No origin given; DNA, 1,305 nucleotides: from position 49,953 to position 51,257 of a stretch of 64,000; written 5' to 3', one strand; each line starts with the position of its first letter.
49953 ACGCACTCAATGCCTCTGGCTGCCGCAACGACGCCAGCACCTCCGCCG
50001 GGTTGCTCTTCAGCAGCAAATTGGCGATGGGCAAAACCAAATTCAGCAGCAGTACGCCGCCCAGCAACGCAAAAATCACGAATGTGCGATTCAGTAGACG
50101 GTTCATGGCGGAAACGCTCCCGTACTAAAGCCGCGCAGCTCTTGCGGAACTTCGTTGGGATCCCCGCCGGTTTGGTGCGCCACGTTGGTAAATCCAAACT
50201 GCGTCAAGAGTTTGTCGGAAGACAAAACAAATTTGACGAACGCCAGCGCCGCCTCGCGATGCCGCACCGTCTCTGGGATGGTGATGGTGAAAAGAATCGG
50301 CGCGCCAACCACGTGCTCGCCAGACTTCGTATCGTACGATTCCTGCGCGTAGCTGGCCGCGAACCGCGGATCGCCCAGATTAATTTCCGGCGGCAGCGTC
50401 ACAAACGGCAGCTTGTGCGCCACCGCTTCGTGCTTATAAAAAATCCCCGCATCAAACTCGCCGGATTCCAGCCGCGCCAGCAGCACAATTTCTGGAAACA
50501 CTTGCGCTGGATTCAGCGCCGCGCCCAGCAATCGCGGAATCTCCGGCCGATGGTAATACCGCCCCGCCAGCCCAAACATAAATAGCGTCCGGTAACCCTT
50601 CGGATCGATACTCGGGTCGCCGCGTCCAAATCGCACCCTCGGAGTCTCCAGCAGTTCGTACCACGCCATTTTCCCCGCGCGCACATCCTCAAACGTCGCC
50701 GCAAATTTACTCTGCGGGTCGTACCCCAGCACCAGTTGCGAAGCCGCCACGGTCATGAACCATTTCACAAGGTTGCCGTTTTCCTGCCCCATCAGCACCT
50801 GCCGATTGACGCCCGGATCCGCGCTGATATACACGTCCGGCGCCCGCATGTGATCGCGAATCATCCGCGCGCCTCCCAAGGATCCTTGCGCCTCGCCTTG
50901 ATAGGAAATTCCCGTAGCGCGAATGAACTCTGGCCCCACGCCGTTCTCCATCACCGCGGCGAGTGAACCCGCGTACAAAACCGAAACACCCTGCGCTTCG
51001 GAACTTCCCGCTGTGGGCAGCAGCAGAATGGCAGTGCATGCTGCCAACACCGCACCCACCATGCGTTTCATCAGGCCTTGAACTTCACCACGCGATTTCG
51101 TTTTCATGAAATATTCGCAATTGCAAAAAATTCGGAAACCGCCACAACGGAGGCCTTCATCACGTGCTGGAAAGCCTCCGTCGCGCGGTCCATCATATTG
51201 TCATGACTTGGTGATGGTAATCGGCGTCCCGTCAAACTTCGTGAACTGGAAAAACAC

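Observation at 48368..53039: Tat-exported vanadium haloperoxidase heading a WtpA/ModA-type ABC transporter: candidate dedicated vanadate-supply system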

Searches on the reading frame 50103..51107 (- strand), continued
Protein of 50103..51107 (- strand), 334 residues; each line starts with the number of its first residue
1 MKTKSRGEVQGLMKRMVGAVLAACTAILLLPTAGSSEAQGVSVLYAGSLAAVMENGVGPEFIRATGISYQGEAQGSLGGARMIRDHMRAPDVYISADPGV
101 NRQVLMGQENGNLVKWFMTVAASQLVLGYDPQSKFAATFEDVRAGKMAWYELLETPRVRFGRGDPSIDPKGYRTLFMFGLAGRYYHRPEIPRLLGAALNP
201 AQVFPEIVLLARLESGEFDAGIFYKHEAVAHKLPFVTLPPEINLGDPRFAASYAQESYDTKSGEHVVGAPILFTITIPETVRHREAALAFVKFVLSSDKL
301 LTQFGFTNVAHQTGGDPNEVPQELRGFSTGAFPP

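Call 78: predict_structure(alignment_id=A1)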
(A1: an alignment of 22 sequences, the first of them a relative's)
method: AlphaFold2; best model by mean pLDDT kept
length: 334 residues; sequences in the alignment: 22
mean_pLDDT: 71.8   pTM: 0.71
mean pLDDT of the five models: 71.8, 67.0, 54.2, 52.8, 52.7
residues with pLDDT >= 90: 91; 70-90: 91; 50-70: 93; < 50: 59
segments of 3 or more residues with pLDDT < 50: 33-37, 159-170, 195-208, 234-247, 260-264
pLDDT, mean of each block of 10 residues (from residue 1): 56 75 72 54 92 93 96 89 94 88 86 93 70 76 69 60 42 54 59 46 41 54 70 50 46 53 48 91 96 94 79 91 93 70
secondary structure, 60 per line:
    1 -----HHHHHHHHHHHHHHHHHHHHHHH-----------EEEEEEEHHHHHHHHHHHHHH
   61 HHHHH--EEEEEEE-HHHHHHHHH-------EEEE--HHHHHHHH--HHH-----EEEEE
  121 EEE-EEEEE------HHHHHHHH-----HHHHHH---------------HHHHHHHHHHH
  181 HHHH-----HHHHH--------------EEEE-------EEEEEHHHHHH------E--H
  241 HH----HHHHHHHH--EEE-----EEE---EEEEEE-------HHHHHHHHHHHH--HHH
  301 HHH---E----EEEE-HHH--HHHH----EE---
elements in order: H6-28 E40-46 H47-65 E68-74 H76-84 E92-95 H98-105 E116-123 E125-129 H136-143 H149-154 H170-184 H190-194 E209-212 E220-224 H225-230 H247-254 E257-259 E265-267 E271-276 H284-295 H298-303 E312-315 H322-325

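Call 81: fold_search(model_id=the predicted structure, library=pdb)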
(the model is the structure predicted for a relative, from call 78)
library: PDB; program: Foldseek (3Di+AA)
matches with E <= 10: 1557; with E <= 0.001: 913
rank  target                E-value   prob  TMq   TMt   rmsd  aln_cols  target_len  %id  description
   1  3k6u                  4.8e-22  1.00  0.65  0.69   5.4       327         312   27  M. acetivorans Molybdate-Binding Protein (ModA) in Unliganded Open Form (released 2010-01-12)
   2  3k6x_A                3.0e-21  1.00  0.65  0.67   5.3       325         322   26  M. acetivorans Molybdate-Binding Protein (ModA) in Molybdate-Bound Close Form with 2 Molecules in Asymmetric Unit Form (released 2010-01-12)
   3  2onr                  3.8e-21  1.00  0.66  0.70   5.0       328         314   28  Crystal structure of A. fulgidus periplasmic binding protein ModA with bound molybdate (released 2007-03-06)
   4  2onk_E                8.2e-21  1.00  0.65  0.69   5.1       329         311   28  ABC transporter ModBC in complex with its binding protein ModA (released 2007-03-06)
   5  3cg3                  2.5e-20  1.00  0.66  0.70   4.9       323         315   26  Crystal structure of P. horikoshii periplasmic binding protein ModA/WtpA with bound tungstate (released 2009-03-10)
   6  3cfx_A                2.7e-20  1.00  0.62  0.69   5.4       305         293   27  Crystal structure of M. acetivorans periplasmic binding protein ModA/WtpA with bound tungstate (released 2009-03-10)
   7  3cij_A                1.1e-19  1.00  0.62  0.70   5.0       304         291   29  Crystal structure of A. fulgidus periplasmic binding protein ModA/WtpA with bound tungstate (released 2009-03-10)
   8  2onk_J                4.1e-19  1.00  0.64  0.69   5.0       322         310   28  ABC transporter ModBC in complex with its binding protein ModA (released 2007-03-06)
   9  3cfz                  4.6e-19  1.00  0.63  0.71   5.2       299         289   26  Crystal structure of M. jannaschii periplasmic binding protein ModA/WtpA with bound tungstate (released 2009-03-10)
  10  3cg1_A                2.7e-18  1.00  0.61  0.68   4.9       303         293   29  Crystal structure of P. furiosus periplasmic binding protein ModA/WtpA with bound tungstate (released 2009-03-10)
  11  1wod                  6.9e-12  1.00  0.47  0.64   6.8       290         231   19  CRYSTAL STRUCTURE OF MODA, A MOLYBDATE PROTEIN, COMPLEXED WITH TUNGSTATE (released 1997-12-17)
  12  6nio                  5.5e-11  1.00  0.47  0.65   5.8       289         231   18  Crystal Structure of the Molybdate Transporter Periplasmic Protein ModA from Yersinia pestis (released 2019-01-16)
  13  7tav_A                8.6e-11  1.00  0.48  0.68   5.9       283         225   16  Crystal Structure of the PBP2_YvgL_like protein Lmo1041 from Listeria monocytogene (released 2021-12-29)
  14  3gzg_A                9.7e-11  1.00  0.46  0.63   6.3       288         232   18  Crystal structure of the Xanthomonas axonopodis pv. citri molybdate-binding protein (ModA) mutant (K127S) (released 2009-05-12)
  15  2h5y_B                9.7e-11  1.00  0.45  0.62   6.4       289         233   18  Crystallographic structure of the Molybdate-Binding Protein of Xanthomonas citri at 1.7 Ang resolution bound to molybd (released 2007-06-05)
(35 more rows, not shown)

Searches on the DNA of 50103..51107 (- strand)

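Call 30: search_rna_families(sources=[L007, L009, L010, L013, L005, L028, L001], threshold=gathering)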
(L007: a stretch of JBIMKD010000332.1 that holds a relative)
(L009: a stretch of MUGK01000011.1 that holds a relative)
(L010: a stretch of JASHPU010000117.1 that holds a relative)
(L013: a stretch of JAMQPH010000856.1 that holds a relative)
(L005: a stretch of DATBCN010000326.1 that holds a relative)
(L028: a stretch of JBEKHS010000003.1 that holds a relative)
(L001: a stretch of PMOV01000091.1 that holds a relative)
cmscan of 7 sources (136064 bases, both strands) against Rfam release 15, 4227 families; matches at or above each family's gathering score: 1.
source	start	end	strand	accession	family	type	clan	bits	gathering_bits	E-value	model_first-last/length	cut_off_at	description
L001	12955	13027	-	RF00005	tRNA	Gene; tRNA;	CL00001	65.8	29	9.5e-12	1-71/71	no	tRNA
